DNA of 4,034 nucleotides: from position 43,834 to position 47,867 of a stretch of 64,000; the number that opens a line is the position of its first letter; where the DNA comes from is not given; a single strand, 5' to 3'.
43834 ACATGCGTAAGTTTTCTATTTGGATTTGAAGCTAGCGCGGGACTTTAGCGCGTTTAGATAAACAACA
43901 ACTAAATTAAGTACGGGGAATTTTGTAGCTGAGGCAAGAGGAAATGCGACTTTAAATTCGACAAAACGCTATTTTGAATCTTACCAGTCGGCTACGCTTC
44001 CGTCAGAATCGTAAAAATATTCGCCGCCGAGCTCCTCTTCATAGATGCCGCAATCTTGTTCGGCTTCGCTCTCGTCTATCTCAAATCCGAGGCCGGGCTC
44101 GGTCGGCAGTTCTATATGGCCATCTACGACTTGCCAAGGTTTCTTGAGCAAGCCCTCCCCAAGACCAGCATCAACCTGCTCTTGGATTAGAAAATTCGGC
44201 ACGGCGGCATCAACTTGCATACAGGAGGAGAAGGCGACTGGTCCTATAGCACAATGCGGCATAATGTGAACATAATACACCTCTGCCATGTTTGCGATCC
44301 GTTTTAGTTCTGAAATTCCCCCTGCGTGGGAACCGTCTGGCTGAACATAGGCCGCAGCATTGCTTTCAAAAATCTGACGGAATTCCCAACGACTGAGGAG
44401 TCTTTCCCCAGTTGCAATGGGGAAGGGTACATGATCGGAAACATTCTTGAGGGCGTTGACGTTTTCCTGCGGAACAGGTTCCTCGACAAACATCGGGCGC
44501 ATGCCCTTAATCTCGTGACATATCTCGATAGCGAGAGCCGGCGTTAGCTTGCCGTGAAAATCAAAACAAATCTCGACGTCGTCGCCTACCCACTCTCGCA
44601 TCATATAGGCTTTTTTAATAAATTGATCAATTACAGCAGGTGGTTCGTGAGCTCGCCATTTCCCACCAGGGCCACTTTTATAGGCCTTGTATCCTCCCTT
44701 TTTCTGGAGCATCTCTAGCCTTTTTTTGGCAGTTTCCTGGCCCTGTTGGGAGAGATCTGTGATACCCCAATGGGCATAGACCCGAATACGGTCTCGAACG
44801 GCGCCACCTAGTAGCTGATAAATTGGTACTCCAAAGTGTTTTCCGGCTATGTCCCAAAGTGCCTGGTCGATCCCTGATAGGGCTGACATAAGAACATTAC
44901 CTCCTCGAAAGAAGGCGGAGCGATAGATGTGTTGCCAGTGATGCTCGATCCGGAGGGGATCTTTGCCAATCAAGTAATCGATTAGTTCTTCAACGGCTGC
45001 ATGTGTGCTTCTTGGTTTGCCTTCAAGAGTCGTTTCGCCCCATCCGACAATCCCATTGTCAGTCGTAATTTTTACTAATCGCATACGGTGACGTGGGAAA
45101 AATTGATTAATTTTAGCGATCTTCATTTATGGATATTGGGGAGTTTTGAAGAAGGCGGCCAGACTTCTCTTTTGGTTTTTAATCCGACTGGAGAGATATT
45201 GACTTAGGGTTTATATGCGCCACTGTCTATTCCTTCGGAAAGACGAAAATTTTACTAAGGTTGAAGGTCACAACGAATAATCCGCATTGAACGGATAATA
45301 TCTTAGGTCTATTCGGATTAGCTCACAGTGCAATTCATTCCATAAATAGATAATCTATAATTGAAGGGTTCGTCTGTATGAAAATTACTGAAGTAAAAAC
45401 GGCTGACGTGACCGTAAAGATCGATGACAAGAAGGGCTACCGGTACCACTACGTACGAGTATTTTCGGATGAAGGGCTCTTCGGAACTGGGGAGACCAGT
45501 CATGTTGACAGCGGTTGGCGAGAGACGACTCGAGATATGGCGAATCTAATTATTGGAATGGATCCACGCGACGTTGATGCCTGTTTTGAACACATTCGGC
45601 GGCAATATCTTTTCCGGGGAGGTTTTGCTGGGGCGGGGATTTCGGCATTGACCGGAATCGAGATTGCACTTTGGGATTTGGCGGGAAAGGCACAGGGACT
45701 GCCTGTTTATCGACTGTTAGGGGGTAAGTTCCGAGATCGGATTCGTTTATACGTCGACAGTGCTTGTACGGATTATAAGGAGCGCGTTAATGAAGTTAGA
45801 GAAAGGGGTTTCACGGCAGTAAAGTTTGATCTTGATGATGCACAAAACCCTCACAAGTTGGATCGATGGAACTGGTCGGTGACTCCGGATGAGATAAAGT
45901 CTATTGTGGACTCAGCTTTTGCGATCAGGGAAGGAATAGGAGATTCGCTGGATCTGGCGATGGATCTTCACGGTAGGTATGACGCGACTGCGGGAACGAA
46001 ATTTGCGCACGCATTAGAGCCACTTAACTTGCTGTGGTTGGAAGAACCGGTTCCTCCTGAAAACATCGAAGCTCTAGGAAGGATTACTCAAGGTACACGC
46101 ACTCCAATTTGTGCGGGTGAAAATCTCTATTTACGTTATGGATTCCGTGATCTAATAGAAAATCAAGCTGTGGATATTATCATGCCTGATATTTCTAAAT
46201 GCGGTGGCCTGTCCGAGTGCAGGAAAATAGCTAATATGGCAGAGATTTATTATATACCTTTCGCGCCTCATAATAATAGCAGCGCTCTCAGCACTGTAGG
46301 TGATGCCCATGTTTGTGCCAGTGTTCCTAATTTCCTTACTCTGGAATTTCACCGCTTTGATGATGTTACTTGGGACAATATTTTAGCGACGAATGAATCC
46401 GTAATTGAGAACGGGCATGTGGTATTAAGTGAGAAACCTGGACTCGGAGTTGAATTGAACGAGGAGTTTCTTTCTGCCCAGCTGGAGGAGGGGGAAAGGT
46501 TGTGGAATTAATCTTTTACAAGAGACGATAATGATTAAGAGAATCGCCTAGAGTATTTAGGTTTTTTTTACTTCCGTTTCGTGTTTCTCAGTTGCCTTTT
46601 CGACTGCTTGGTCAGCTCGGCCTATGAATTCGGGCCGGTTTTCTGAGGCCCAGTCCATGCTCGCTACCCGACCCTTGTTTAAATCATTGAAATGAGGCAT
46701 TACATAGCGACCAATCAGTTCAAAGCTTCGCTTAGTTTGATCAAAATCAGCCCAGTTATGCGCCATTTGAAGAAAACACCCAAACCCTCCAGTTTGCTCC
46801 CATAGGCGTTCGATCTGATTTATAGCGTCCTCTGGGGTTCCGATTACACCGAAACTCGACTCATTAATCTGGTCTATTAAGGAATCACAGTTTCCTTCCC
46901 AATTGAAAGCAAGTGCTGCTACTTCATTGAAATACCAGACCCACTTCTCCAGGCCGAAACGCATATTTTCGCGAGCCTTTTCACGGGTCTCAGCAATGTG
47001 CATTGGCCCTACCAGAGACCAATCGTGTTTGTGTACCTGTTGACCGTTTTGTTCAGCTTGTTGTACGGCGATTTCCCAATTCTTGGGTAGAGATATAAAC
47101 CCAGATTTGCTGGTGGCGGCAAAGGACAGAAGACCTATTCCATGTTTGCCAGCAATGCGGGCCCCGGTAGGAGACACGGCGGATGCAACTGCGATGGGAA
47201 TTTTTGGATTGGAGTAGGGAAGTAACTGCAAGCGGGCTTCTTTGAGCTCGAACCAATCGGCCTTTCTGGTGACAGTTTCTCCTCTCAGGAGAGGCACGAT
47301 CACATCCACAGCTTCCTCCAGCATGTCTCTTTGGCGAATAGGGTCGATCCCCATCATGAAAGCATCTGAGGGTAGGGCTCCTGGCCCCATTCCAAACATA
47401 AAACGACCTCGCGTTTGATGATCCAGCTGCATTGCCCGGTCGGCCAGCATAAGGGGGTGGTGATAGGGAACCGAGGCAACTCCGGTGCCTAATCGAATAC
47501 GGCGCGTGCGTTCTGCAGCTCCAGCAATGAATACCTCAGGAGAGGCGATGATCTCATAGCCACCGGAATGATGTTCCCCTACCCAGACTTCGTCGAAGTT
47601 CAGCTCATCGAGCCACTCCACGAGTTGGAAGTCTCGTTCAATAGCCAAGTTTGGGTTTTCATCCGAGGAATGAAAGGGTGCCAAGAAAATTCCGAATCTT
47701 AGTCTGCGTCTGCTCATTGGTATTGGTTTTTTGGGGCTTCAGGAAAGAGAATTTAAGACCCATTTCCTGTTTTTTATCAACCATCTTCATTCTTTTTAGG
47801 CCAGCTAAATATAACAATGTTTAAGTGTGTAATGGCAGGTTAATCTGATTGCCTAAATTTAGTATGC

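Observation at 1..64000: Three enzyme families supply 23 of 49 genes: 9 enolase-superfamily, 8 Gfo/Idh/MocA and 6 PhyH dioxygenases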

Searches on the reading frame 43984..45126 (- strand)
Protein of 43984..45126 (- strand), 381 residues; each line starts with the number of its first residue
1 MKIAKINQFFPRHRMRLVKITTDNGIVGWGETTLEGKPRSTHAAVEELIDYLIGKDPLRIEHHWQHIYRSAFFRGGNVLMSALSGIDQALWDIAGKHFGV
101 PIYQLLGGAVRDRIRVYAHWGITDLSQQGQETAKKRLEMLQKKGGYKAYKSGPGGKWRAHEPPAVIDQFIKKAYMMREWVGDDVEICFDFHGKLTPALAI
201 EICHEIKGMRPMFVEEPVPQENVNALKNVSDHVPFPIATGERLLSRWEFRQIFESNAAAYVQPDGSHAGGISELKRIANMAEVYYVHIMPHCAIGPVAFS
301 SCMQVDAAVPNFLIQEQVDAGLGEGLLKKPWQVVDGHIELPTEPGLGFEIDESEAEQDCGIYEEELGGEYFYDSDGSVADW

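Call 6: search_protein_families(library=pfam, proteins=[window:43984-45126:-])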
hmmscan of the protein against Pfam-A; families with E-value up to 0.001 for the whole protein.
window:43984-45126:- (381 aa): 2 families
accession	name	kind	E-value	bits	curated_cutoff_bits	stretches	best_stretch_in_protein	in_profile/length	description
PF13378.12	MR_MLE_C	-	5.1e-58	196.8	29.4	1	137-353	6-218/219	Enolase C-terminal domain-like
PF02746.21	MR_MLE_N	-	7.8e-24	84.6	22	1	14-107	27-117/117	Mandelate racemase / muconate lactonizing enzyme, N-terminal domain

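Call 14: search_protein_families(library=ncbifam, proteins=[window:43984-45126:-], max_evalue=0.00001)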
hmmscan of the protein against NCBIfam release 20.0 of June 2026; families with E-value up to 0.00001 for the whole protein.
window:43984-45126:- (381 aa): 12 families
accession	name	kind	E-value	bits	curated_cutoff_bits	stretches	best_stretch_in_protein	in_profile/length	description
NF010624.0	PRK14017.1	equivalog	2.3e-122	408.8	311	1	1-381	1-382/382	galactonate dehydratase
NF043051.1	ManoateDhtManD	equivalog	4.5e-73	246.4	550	2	11-135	13-138/403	D-mannonate dehydratase ManD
NF011654.0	PRK15072.1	subfamily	3.9e-71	240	430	2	11-135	13-138/404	D-galactonate dehydratase family protein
NF040790.2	glucon_galact_dh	equivalog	4.5e-70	236.4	750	1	15-356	25-367/390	bifunctional D-gluconate/D-galactonate dehydratase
NF040866.1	AraD_Arch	equivalog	9.7e-47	159.7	650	1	17-353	36-364/372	arabinonate dehydratase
NF047820.1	TalGalacDh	equivalog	9e-34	117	500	1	17-353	40-359/371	L-talarate/galactarate dehydratase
NF011968.0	PRK15440.1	equivalog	1.1e-33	116.7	393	1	17-313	61-341/395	L-rhamnonate dehydratase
TIGR02534.1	mucon_cyclo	subfamily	4.2e-27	95.1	334.95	1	15-354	29-361/368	muconate/chloromuconate family cycloisomerase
NF043002.1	HProlDhtase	equivalog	9.1e-13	47.8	500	1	17-155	35-168/366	cis-3-hydroxy-L-proline dehydratase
NF041118.1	A_G_epim_Thtga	equivalog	4.7e-10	39.1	500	1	18-292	34-291/341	L-Ala-D/L-Glu epimerase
TIGR01928.1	menC_lowGC_arch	equivalog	1.5e-08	34.1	200.65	1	17-283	25-273/325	o-succinylbenzoate synthase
TIGR03247.1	glucar-dehydr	equivalog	5.3e-08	32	828.7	0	323-365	370-412/441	glucarate dehydratase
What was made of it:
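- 43981..45126 (-): D-galactonate dehydratase, the only one of the 23 paralogs with a curated functional assignment. NCBIfam NF010624 408.8 bits against a cut-off of 311 (call 14).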

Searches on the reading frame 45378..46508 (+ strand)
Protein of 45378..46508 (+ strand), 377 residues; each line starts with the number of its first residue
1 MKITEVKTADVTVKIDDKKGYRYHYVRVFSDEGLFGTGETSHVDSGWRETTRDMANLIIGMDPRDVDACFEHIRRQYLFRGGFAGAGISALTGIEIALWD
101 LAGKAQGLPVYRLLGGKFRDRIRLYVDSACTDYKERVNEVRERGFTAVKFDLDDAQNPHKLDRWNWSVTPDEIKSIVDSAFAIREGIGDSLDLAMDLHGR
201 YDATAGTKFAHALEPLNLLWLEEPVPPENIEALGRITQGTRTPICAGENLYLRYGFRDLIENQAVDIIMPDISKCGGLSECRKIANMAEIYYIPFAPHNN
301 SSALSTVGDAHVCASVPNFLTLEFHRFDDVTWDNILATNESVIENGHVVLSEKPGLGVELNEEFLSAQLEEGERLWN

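Call 6: search_protein_families(library=pfam, proteins=[window:45378-46508:+])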
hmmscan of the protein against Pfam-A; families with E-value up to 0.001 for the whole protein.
window:45378-46508:+ (377 aa): 2 families
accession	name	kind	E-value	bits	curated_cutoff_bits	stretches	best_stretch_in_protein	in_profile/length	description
PF13378.12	MR_MLE_C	-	1.6e-63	214.8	29.4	1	133-363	2-218/219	Enolase C-terminal domain-like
PF02746.21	MR_MLE_N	-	2.4e-13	50.7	22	1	19-115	24-117/117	Mandelate racemase / muconate lactonizing enzyme, N-terminal domain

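Call 14: search_protein_families(library=ncbifam, proteins=[window:45378-46508:+], max_evalue=0.00001)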
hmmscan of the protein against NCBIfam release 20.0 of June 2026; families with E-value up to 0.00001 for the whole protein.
window:45378-46508:+ (377 aa): 13 families
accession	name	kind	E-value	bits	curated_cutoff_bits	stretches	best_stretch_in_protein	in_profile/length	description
NF010624.0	PRK14017.1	equivalog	3.7e-76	256.7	311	1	21-374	13-366/382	galactonate dehydratase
NF040790.2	glucon_galact_dh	equivalog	1.4e-61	208.5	750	1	25-372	27-373/390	bifunctional D-gluconate/D-galactonate dehydratase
NF043051.1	ManoateDhtManD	equivalog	8.9e-54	182.8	550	2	166-364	182-379/403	D-mannonate dehydratase ManD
NF011654.0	PRK15072.1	subfamily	3.1e-50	171.2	430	1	20-364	14-380/404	D-galactonate dehydratase family protein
NF040866.1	AraD_Arch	equivalog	4.6e-44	150.9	650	1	57-365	71-366/372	arabinonate dehydratase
NF011968.0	PRK15440.1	equivalog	4.2e-39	134.6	393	1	30-364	66-387/395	L-rhamnonate dehydratase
NF047820.1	TalGalacDh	equivalog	3.6e-37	128.1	500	1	49-364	67-360/371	L-talarate/galactarate dehydratase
TIGR02534.1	mucon_cyclo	subfamily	4.3e-25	88.5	334.95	1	54-365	70-362/368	muconate/chloromuconate family cycloisomerase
NF043002.1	HProlDhtase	equivalog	5e-21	75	500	1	43-365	61-359/366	cis-3-hydroxy-L-proline dehydratase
TIGR01928.1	menC_lowGC_arch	equivalog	1.9e-12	46.9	200.65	1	26-288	26-271/325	o-succinylbenzoate synthase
NF041118.1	A_G_epim_Thtga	equivalog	1.8e-09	37.2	500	1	26-290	34-282/341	L-Ala-D/L-Glu epimerase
TIGR03247.1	glucar-dehydr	equivalog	1.7e-07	30.4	828.7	0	260-367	298-404/441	glucarate dehydratase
NF042940.1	racemase_DgcA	equivalog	5.7e-07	29.1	400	0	30-289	32-260/323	N-acetyl-D-Glu racemase DgcA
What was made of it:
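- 45378..46511 (+): Enolase-superfamily protein resembling galactonate dehydratase but below the cut-off. NCBIfam 256.7 bits against 311 (call 14).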

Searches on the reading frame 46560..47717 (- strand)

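Call 6: search_protein_families(library=pfam, proteins=[window:46560-47717:-])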
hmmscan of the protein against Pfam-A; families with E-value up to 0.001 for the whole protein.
window:46560-47717:- (386 aa): 1 family
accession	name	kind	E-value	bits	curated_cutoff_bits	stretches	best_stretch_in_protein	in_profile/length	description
PF00296.26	Bac_luciferase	-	3e-45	155.4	27.9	1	7-310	2-311/314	Luciferase-like monooxygenase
